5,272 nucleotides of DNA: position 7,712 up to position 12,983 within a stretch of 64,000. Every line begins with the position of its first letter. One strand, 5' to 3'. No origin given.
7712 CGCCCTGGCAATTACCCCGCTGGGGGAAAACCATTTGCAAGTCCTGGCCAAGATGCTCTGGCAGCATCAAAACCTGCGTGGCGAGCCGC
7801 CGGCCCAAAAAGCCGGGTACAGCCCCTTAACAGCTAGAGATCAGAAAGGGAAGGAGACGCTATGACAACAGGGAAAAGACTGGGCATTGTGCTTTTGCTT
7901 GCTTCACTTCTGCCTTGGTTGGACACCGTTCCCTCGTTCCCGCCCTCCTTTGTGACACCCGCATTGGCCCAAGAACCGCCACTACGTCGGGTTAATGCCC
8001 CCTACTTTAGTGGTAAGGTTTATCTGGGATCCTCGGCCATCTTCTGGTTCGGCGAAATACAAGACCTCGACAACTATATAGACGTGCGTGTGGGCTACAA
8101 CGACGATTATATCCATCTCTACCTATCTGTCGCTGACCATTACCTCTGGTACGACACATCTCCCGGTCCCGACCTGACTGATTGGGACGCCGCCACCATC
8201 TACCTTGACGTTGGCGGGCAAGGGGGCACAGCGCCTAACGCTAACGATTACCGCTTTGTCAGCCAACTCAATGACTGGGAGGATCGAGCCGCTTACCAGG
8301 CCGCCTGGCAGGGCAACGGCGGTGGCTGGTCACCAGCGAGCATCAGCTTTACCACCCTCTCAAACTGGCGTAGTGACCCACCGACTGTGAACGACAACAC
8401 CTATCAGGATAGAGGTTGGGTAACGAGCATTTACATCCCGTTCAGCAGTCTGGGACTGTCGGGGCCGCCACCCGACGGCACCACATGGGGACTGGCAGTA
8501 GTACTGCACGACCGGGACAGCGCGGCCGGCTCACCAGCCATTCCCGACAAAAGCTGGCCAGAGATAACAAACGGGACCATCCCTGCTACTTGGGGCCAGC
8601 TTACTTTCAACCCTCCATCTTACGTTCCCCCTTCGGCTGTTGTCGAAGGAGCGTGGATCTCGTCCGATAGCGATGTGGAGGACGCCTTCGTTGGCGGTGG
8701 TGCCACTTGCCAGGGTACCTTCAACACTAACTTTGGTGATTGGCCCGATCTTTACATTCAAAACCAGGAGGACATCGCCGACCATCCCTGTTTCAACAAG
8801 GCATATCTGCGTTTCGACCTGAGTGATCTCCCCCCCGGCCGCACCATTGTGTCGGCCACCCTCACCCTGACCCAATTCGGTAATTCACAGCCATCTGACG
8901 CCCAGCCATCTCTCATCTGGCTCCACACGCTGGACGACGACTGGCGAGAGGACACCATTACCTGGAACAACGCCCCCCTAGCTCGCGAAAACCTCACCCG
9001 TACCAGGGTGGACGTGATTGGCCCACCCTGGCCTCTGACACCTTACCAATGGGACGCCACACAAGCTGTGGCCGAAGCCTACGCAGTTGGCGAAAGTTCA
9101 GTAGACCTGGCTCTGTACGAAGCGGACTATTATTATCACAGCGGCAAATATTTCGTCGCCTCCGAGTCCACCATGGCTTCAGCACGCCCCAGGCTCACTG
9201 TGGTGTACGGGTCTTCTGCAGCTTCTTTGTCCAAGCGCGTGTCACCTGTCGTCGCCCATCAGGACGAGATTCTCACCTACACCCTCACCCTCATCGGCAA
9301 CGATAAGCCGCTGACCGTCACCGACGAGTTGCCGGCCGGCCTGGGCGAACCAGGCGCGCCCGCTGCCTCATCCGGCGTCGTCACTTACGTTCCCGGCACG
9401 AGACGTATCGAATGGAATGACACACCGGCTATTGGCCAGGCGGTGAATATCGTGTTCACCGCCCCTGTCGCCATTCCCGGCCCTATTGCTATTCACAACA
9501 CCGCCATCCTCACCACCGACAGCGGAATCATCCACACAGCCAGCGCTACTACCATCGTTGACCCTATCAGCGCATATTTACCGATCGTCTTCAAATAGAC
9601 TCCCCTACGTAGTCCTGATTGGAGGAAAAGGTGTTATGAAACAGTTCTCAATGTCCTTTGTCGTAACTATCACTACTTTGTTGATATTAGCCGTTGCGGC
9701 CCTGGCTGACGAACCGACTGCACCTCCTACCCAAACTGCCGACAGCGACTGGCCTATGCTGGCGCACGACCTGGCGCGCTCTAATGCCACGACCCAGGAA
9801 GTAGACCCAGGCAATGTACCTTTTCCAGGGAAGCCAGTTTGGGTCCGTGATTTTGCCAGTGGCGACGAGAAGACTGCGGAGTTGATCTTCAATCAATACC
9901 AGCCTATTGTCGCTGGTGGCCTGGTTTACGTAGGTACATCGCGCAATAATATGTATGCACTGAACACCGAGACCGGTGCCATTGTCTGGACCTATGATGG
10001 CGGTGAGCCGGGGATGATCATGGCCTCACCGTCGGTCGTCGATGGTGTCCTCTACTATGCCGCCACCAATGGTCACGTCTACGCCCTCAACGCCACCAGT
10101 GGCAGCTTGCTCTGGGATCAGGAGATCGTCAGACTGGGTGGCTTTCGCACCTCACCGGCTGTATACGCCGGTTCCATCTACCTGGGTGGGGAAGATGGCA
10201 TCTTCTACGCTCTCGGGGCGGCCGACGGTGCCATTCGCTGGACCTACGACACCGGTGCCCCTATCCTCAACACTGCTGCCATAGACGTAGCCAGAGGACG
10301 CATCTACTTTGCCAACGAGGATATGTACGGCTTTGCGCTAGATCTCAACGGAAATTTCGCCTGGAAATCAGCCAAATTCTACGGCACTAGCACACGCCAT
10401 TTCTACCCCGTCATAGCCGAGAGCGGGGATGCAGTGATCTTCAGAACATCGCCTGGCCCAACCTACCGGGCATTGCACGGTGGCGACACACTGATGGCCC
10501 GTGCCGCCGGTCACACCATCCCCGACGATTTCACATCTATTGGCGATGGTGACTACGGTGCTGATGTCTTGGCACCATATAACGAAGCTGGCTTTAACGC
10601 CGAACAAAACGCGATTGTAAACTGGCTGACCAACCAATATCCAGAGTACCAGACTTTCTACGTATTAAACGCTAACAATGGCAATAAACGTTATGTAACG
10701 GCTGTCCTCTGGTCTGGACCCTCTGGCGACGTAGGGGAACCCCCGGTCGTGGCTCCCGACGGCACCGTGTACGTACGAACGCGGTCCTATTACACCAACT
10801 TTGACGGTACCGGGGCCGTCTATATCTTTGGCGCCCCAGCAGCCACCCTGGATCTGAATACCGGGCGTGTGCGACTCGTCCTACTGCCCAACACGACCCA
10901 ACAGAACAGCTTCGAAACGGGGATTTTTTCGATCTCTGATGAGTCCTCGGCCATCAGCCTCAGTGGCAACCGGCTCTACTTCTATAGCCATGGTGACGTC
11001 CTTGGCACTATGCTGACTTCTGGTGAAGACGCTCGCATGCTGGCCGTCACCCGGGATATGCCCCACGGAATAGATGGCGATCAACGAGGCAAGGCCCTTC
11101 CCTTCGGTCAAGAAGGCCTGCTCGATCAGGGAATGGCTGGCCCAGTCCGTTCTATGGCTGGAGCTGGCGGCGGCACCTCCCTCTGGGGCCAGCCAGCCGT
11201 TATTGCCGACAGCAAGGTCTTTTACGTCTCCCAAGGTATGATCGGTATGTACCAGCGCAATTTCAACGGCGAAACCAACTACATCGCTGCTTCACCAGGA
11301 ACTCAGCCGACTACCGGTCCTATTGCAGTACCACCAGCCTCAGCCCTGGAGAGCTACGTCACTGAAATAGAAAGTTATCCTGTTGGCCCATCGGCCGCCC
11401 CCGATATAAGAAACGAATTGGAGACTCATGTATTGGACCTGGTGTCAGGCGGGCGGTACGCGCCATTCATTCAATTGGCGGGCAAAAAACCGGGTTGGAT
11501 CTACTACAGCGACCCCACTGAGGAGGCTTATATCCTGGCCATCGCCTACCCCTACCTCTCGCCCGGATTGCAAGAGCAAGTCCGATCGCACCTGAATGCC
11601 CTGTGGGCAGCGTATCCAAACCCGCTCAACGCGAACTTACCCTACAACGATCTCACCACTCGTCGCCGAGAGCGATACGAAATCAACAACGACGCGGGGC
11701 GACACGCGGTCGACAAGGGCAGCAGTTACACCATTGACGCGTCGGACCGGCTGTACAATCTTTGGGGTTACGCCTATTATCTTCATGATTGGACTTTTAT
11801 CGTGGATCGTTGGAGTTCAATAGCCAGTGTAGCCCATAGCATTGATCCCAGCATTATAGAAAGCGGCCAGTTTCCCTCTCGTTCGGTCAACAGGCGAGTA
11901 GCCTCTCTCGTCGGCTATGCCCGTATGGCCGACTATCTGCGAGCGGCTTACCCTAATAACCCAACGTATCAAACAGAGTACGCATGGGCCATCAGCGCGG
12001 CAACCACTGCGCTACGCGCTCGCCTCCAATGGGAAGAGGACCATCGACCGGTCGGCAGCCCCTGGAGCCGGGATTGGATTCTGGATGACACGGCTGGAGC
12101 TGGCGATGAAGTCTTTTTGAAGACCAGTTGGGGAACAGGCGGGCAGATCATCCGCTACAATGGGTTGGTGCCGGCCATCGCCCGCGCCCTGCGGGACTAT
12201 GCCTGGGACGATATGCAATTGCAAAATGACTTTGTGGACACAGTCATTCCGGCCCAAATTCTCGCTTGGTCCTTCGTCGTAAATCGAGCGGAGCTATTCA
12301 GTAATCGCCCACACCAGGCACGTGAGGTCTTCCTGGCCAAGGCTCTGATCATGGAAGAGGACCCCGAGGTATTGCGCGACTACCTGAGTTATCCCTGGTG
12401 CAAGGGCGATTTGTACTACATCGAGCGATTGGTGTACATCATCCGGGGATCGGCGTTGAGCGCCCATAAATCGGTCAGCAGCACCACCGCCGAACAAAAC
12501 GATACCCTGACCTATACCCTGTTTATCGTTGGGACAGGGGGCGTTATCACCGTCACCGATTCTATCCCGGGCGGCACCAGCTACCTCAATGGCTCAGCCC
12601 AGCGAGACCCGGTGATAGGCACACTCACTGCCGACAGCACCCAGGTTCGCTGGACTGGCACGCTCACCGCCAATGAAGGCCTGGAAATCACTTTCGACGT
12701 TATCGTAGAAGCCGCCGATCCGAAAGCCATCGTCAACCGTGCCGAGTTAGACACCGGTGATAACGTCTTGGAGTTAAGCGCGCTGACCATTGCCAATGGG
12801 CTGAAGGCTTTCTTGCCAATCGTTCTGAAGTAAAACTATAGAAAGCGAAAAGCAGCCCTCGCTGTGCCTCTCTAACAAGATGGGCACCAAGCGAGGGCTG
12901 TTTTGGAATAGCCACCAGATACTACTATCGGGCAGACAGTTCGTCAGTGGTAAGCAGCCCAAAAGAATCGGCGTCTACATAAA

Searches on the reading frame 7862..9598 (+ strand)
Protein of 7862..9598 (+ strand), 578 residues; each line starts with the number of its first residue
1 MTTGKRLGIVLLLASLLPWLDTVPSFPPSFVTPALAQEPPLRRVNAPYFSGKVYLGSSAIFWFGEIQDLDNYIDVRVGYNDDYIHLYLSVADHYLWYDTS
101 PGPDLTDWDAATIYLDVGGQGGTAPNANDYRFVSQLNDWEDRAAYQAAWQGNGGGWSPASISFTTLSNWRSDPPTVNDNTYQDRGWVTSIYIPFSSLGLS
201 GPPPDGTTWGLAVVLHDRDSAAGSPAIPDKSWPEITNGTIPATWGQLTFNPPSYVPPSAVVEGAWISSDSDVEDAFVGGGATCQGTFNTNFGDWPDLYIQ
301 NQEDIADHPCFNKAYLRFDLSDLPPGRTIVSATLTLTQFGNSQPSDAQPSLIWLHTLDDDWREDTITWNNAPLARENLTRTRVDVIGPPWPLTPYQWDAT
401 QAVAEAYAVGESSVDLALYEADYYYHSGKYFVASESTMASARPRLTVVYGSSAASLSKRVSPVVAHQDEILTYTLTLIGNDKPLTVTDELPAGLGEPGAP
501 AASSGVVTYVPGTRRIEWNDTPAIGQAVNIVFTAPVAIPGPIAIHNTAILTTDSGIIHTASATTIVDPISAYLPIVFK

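Call 60: search_protein_families(library=pfam, proteins=[window:7862-9598:+], max_evalue=0.0001)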
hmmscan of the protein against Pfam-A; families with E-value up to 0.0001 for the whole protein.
window:7862-9598:+ (578 aa): 1 family
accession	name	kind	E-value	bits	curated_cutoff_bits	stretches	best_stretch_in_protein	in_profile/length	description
PF24517.2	CBM96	-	4.3e-19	69.4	26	1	272-447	8-162/164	Carbohydrate-binding module family 96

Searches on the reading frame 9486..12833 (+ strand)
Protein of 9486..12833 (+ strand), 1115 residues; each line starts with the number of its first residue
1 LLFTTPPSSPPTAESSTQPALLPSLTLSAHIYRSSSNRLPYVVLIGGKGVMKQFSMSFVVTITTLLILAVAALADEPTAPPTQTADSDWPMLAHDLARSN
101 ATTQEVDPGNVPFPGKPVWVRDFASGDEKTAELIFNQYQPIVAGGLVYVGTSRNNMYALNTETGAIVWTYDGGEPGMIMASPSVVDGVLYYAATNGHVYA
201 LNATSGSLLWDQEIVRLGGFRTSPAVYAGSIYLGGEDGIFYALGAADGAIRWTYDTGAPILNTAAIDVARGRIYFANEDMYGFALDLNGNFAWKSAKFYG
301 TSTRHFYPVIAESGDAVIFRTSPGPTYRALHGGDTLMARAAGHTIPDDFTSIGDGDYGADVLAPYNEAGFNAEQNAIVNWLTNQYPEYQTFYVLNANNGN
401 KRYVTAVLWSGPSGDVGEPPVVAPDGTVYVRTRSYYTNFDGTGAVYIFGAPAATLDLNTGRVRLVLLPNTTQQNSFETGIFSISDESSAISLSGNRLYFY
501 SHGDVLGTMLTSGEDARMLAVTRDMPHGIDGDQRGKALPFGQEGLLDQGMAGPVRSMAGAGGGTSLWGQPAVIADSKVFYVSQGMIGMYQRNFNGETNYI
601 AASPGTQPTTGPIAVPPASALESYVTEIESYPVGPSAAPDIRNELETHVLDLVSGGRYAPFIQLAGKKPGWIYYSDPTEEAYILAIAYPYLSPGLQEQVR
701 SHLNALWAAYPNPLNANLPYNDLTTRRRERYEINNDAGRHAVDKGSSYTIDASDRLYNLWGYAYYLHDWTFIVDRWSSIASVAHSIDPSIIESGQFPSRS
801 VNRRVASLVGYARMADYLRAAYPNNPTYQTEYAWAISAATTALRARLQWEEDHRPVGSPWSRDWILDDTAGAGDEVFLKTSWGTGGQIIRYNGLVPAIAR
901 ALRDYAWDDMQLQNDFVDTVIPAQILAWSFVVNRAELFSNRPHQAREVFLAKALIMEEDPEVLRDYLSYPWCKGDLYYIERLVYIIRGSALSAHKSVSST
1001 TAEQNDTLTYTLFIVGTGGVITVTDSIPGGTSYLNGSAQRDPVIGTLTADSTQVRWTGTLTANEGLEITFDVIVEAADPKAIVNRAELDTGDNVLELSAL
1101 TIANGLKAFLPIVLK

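Call 60: search_protein_families(library=pfam, proteins=[window:9486-12833:+], max_evalue=0.0001)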
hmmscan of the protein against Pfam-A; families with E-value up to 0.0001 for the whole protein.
window:9486-12833:+ (1115 aa): 3 families
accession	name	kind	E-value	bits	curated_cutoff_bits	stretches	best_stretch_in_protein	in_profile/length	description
PF13360.13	PQQ_2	-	7.4e-26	91.7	27.6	2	182-295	29-144/233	Outer membrane protein assembly factor BamB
PF13570.13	Beta-prop_ACSF4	-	3.5e-20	73.1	133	2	144-212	103-171/329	Beta-alanine-activating enzyme, beta-propeller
PF01011.28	PQQ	-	2.6e-15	56.6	26.7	1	101-172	14-85/595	Glucose/ethanol/alcohol dehydrogenase, beta-propeller domain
